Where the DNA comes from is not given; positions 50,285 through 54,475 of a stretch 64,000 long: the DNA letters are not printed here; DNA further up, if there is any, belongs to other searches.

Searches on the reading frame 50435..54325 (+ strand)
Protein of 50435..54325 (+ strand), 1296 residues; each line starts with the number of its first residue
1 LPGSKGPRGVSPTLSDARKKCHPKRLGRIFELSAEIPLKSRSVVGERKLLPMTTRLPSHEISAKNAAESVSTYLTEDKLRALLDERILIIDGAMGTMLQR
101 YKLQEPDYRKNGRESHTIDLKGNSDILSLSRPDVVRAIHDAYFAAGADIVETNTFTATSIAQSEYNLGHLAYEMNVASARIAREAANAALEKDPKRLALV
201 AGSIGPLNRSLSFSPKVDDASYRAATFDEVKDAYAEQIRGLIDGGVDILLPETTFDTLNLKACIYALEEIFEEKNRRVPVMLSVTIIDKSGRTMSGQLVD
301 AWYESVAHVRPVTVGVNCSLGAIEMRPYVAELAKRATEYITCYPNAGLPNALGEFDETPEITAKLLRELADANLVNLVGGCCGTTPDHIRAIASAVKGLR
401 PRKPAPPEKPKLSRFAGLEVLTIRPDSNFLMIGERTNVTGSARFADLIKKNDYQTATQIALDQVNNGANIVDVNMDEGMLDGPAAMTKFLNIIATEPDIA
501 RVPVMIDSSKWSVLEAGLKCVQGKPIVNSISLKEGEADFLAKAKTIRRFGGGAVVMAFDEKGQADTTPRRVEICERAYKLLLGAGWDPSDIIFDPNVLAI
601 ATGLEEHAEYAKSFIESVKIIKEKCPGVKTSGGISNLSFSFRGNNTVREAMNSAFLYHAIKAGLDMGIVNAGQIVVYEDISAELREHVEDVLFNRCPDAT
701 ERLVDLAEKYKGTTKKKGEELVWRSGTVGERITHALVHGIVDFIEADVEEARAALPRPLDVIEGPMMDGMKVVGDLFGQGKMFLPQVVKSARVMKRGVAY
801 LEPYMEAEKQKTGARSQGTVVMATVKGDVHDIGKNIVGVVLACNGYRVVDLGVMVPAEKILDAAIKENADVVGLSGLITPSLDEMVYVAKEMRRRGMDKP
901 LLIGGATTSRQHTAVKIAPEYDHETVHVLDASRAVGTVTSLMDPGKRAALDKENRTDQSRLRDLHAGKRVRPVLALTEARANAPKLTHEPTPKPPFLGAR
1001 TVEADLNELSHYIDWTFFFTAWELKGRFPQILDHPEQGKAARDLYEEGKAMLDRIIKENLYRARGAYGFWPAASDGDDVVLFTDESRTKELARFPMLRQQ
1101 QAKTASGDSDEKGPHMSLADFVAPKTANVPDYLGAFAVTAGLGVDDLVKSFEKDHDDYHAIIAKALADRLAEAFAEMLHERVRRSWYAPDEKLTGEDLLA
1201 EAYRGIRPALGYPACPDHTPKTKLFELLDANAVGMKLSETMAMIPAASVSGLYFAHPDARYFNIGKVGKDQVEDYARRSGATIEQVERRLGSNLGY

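Call 50: search_protein_families(library=pfam, proteins=[window:50435-54325:+], max_evalue=0.00001)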
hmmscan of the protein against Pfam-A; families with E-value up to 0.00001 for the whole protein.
window:50435-54325:+ (1296 aa): 5 families
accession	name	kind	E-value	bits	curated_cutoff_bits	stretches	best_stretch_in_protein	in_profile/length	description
PF02965.22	Met_synt_B12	-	3.1e-117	391.3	25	1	1005-1280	1-273/273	Vitamin B12 dependent methionine synthase, activation domain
PF02574.22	S-methyl_trans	-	1e-89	301.6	22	1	88-396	1-283/283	Homocysteine S-methyltransferase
PF00809.28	Pterin_bind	-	2.8e-54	184.8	25.5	1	433-670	1-244/244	Pterin binding enzyme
PF02607.22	B12-binding_2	-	6.4e-25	87.6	23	1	730-802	3-74/74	B12 binding domain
PF02310.24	B12-binding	-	8.8e-21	74.4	32.1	1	819-909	2-94/121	B12 binding domain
